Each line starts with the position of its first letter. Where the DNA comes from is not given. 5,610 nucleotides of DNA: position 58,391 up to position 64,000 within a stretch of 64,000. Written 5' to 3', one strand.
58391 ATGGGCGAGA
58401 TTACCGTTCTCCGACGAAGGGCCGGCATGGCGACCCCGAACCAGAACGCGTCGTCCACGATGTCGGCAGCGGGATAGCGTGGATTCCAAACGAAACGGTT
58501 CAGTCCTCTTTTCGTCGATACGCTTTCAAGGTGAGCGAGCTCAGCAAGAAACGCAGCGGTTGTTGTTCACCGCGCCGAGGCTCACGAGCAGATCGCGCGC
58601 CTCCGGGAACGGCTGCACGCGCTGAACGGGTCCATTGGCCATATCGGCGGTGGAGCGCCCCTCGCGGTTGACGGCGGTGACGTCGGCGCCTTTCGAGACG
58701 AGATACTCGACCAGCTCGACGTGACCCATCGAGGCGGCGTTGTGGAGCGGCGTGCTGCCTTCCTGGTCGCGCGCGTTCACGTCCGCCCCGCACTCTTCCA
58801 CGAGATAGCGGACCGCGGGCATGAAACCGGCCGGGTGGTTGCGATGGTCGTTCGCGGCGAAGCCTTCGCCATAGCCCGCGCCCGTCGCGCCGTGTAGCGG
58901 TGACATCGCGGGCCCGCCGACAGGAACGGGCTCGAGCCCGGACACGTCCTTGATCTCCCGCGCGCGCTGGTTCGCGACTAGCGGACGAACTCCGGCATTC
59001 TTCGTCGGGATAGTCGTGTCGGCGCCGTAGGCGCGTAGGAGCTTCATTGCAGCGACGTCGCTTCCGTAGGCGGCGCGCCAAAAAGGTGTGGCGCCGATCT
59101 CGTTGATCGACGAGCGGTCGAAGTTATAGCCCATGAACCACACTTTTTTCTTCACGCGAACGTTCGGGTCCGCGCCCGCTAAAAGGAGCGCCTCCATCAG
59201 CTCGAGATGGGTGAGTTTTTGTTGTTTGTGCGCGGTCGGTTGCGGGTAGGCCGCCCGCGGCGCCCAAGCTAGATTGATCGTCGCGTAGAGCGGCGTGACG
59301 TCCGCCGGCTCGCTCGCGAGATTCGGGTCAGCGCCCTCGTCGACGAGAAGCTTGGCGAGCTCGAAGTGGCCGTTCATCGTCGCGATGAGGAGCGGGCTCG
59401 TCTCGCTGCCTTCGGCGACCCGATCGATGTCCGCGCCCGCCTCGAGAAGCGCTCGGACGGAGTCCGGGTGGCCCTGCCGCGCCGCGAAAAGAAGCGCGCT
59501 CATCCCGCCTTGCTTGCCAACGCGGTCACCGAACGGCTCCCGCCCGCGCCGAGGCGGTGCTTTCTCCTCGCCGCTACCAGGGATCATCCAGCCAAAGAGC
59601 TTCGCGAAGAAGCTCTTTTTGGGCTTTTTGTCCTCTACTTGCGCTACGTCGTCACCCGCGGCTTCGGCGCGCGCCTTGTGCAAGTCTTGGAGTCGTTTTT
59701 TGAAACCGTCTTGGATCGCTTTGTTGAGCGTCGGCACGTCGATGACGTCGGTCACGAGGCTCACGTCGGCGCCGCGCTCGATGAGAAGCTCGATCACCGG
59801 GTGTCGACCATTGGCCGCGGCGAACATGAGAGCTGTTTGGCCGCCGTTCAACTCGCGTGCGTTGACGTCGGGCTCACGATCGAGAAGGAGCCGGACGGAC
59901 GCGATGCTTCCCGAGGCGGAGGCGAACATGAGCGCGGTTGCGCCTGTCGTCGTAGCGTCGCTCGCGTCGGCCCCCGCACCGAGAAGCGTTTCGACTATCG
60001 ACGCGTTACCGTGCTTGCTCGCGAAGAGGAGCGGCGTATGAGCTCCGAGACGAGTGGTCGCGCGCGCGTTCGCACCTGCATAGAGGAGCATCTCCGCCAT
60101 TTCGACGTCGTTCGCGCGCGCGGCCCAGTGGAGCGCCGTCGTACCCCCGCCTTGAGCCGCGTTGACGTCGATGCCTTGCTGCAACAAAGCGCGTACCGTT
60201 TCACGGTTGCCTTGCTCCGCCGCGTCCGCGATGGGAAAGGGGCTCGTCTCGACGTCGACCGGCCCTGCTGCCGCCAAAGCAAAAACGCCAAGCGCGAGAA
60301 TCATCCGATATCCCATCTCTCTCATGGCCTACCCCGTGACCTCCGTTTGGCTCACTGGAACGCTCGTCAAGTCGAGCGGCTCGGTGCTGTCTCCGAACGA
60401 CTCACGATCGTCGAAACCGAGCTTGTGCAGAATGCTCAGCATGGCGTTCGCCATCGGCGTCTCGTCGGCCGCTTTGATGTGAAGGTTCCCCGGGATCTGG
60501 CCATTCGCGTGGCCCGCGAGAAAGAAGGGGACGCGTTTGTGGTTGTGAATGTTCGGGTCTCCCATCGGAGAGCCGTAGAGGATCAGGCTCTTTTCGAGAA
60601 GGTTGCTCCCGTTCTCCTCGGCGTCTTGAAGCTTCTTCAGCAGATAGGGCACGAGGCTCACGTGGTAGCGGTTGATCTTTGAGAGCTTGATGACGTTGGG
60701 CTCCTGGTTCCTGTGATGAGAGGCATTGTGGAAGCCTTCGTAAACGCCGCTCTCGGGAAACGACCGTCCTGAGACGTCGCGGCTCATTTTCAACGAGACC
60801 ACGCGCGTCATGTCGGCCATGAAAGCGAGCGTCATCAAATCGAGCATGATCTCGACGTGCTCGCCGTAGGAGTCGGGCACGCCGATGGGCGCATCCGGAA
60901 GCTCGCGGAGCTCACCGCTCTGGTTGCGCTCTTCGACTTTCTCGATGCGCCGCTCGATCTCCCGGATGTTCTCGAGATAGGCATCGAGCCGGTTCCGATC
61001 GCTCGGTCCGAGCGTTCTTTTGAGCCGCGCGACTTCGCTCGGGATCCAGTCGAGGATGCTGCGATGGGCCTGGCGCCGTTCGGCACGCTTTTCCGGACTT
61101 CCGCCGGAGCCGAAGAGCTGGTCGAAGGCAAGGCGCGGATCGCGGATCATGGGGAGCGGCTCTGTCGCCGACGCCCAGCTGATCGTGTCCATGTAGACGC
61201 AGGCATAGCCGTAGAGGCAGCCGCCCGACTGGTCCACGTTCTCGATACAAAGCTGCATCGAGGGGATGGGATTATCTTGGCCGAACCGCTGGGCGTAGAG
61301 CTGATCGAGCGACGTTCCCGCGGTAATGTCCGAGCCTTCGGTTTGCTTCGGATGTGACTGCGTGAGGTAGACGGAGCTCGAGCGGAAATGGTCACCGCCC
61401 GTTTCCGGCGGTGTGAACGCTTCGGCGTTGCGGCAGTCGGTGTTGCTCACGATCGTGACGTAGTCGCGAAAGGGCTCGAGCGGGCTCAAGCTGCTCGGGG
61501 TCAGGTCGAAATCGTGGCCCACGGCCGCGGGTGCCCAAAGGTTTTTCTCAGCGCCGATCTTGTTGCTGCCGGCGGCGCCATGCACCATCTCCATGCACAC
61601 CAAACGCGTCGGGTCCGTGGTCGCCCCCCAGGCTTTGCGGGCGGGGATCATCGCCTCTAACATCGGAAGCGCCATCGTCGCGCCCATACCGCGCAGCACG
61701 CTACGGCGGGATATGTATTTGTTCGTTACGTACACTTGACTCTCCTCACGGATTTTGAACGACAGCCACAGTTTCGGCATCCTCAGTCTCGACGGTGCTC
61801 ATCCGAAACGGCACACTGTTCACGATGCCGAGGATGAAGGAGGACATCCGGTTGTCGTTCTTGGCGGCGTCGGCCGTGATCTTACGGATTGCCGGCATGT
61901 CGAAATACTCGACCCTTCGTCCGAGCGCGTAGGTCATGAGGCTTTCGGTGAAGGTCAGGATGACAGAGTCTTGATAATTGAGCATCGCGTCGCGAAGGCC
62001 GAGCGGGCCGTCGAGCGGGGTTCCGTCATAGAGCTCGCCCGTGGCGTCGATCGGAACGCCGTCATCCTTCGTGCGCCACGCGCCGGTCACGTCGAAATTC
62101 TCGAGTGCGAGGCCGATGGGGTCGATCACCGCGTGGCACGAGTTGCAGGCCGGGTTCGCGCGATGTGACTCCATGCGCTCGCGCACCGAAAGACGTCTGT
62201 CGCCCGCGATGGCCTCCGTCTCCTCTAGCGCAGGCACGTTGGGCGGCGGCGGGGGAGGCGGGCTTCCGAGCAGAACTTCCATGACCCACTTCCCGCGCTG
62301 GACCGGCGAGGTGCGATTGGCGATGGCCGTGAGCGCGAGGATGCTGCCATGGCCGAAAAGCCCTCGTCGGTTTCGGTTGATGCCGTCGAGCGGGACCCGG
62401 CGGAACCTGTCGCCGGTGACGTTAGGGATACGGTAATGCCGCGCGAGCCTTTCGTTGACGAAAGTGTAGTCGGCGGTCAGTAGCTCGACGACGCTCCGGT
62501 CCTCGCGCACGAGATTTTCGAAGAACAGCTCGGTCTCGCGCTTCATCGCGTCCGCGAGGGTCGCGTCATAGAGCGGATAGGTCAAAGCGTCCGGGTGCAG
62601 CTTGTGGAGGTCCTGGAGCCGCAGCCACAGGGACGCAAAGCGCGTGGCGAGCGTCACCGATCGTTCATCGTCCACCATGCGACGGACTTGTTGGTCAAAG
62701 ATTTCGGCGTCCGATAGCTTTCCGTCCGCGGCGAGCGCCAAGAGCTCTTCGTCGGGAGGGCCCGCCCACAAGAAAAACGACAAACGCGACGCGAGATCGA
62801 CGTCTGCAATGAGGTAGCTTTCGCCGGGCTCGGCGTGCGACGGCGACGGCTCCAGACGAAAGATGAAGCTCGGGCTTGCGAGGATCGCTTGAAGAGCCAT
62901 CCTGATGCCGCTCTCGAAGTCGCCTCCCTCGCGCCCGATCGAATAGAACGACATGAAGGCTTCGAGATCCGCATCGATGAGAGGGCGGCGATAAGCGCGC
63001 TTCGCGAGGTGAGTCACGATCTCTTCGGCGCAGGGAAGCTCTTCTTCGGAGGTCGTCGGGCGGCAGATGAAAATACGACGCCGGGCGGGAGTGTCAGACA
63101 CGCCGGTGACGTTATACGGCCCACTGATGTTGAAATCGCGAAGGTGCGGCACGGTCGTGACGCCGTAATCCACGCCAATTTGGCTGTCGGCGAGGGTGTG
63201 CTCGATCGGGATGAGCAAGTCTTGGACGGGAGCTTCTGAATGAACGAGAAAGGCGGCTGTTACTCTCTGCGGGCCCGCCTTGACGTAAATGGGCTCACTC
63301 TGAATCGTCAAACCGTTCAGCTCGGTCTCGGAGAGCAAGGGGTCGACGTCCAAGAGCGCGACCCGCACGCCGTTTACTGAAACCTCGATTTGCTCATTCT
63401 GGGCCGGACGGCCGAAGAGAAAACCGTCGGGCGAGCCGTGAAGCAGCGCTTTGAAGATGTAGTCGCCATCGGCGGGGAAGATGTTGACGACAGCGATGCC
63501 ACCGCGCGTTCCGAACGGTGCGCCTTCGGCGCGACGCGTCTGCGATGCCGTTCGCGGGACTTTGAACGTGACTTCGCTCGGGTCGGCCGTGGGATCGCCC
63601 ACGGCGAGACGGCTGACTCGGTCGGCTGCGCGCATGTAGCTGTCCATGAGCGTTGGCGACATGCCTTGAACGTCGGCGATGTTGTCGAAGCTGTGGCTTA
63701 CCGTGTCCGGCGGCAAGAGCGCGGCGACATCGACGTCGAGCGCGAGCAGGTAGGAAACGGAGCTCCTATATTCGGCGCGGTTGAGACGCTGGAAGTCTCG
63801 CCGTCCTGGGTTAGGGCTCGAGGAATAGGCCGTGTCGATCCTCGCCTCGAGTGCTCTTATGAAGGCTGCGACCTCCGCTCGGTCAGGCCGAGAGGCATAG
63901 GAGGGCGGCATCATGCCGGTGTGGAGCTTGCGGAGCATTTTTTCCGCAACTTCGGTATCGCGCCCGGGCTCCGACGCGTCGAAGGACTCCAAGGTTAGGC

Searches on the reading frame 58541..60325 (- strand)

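Call 94: search_protein_families(library=pfam, proteins=[window:58541-60325:-], max_evalue=0.0001)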
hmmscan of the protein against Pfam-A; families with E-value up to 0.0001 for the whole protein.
window:58541-60325:- (594 aa): 7 families
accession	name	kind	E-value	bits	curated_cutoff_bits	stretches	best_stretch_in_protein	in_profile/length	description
PF00023.36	Ank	-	6.5e-65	211.8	21.1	4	523-553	2-32/33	Ankyrin repeat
PF12796.13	Ank_2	-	1.2e-60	202.5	27.3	4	99-189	1-87/90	Ankyrin repeats (3 copies)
PF13637.12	Ank_4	-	5e-56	185.9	22.7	4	34-81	3-50/50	Ankyrin repeats (many copies)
PF13606.12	Ank_3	-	5e-50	161.3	22.3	2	523-550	2-29/30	Ankyrin repeat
PF13857.12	Ank_5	-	5.9e-41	138.5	27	2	509-562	2-55/56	Ankyrin repeats (many copies)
PF24521.3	Ank_KRIT1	-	8.9e-13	48.6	80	0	29-117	19-107/149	KRIT1 ankyrin-repeats domain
PF23745.1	ANK_LRRK2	-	2.2e-08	34.5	27.5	0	65-126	35-95/130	LRRK2 ANK repeat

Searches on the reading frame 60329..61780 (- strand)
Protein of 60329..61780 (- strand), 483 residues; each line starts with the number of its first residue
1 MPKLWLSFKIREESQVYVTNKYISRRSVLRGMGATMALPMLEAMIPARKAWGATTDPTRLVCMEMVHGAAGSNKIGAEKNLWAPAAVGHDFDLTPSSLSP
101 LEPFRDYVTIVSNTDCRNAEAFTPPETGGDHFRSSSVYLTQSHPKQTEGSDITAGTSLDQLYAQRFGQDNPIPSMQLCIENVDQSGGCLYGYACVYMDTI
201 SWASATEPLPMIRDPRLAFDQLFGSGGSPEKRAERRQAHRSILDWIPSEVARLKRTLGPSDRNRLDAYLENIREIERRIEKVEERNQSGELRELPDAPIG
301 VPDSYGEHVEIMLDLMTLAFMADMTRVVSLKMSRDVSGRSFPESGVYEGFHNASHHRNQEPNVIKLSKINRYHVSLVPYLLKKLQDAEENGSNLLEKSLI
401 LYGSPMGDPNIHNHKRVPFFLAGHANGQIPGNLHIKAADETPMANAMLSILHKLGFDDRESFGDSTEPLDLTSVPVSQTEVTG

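Call 94: search_protein_families(library=pfam, proteins=[window:60329-61780:-], max_evalue=0.0001)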
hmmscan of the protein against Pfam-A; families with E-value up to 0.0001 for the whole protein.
window:60329-61780:- (483 aa): 1 family
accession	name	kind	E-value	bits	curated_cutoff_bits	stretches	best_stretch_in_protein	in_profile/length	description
PF07586.16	HXXSHH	-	1e-84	285.2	30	1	74-376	8-305/307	Protein of unknown function (DUF1552)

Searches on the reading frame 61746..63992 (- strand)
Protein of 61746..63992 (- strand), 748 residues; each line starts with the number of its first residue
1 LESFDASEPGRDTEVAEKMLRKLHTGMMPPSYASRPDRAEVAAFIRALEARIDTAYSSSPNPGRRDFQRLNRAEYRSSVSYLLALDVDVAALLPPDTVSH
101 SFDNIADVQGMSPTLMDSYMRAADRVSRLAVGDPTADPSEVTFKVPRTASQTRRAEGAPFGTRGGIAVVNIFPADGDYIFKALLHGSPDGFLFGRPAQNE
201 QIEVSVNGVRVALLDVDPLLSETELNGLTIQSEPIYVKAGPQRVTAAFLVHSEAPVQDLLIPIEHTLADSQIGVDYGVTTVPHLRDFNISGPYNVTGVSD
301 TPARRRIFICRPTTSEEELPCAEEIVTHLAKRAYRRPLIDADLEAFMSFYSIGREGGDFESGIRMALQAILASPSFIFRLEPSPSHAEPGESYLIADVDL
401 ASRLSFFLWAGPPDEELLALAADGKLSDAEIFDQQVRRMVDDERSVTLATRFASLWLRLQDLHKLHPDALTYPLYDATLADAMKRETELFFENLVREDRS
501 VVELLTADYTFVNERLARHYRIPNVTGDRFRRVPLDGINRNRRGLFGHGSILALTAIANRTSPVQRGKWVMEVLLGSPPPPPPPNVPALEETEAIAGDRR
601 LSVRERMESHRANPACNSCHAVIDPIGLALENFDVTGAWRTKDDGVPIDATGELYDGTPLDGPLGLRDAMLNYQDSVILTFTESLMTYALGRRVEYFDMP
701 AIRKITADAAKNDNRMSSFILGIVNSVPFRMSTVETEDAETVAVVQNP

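Call 94: search_protein_families(library=pfam, proteins=[window:61746-63992:-], max_evalue=0.0001)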
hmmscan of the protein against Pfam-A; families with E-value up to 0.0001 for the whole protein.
window:61746-63992:- (748 aa): 5 families
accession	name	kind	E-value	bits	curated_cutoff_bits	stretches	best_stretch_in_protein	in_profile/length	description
PF07631.16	PSD4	-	5.5e-43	147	23.3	1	396-522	2-128/128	Protein of unknown function (DUF1592)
PF07627.16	PSCyt3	-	2.3e-33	114.8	27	1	542-643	1-98/98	Protein of unknown function (DUF1588)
PF07637.16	PSD5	-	1.5e-20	73.7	34.2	1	321-381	1-62/62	Protein of unknown function (DUF1595)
PF07626.16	PSD3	-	1.3e-19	70.8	23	1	68-131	1-64/65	Protein of unknown function (DUF1587)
PF07624.16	PSD2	-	2.6e-19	69.2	25.8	1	656-729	1-74/74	Protein of unknown function (DUF1585)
